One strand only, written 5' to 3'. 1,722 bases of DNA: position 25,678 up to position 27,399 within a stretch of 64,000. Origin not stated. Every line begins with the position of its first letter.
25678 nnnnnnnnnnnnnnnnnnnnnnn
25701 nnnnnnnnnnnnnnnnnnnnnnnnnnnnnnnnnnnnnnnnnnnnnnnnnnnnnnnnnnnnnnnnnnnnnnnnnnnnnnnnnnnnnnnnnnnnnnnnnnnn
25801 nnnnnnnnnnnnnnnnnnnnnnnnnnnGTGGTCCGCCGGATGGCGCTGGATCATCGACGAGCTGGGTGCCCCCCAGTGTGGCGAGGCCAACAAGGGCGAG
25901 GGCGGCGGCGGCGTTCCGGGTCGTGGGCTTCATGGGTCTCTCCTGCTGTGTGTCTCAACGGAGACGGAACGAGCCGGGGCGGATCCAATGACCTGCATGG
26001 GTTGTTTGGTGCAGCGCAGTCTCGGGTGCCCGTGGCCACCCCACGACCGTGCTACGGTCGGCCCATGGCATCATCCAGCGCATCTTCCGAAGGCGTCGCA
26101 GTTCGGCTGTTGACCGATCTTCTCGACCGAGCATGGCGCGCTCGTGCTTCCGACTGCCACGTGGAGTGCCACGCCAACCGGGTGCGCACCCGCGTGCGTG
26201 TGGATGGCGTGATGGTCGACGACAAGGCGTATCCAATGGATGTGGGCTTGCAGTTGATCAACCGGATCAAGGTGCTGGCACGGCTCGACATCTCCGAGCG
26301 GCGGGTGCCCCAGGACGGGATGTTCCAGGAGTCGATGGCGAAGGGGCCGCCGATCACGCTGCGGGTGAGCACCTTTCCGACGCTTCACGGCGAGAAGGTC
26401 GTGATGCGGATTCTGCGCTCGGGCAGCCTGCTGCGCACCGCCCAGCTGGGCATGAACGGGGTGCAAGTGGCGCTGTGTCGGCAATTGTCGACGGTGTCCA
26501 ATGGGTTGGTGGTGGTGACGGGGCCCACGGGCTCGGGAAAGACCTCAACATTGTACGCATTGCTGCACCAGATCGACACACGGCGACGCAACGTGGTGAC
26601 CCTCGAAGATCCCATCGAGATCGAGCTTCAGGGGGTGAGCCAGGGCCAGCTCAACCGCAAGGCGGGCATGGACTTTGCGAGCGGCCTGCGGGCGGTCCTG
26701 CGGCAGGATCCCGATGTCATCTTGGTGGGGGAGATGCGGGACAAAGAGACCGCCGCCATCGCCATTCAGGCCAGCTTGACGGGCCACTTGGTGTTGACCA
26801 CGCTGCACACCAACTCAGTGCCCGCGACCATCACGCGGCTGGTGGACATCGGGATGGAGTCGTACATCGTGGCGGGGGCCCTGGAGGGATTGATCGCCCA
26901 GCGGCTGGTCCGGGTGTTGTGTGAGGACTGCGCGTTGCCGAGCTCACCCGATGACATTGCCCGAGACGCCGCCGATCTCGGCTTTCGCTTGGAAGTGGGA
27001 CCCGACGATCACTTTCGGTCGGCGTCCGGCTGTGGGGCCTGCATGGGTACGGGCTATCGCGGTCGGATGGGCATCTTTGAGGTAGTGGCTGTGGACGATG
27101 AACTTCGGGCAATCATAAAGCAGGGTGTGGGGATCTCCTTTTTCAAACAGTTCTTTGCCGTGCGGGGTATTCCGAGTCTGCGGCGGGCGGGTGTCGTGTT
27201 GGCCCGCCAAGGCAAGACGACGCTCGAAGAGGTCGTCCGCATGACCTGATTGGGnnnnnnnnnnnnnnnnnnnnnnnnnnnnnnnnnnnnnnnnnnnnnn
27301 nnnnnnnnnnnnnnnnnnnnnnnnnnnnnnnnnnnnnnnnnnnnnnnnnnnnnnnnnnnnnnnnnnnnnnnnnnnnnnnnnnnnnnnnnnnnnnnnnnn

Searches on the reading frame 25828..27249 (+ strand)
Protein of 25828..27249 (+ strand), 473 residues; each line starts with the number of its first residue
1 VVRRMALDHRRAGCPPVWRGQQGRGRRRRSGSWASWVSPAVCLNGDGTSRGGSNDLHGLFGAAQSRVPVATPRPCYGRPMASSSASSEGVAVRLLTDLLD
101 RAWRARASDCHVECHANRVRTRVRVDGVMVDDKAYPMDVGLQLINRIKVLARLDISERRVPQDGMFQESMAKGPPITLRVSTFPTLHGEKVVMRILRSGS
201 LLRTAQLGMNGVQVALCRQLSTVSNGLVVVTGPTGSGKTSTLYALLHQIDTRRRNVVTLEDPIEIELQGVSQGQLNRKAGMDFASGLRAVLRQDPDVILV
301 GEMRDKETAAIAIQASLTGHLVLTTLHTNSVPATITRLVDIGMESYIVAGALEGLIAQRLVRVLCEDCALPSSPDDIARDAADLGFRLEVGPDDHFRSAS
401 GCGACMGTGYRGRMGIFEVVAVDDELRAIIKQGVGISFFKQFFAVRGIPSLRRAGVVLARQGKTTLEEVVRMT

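Call 19: search_protein_families(library=pfam, proteins=[window:25828-27249:+], max_evalue=0.001)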
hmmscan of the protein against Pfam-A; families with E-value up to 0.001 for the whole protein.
window:25828-27249:+ (473 aa): 5 families
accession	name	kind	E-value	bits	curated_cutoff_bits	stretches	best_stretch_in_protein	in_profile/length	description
PF00437.27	T2SSE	-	2.5e-112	375.6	24.9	1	87-471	4-370/370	Type II/IV secretion system protein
PF13191.12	AAA_16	-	2.7e-05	25.2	32.6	1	217-338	13-123/167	AAA ATPase domain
PF13604.12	AAA_30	-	0.00015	22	27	1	209-258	2-51/191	AAA domain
PF13401.12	AAA_22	-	0.00016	22.4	27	1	225-260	5-40/130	AAA domain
PF20720.3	nSTAND3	-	0.00078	19.6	27.2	0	224-266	16-58/155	Novel STAND NTPase 3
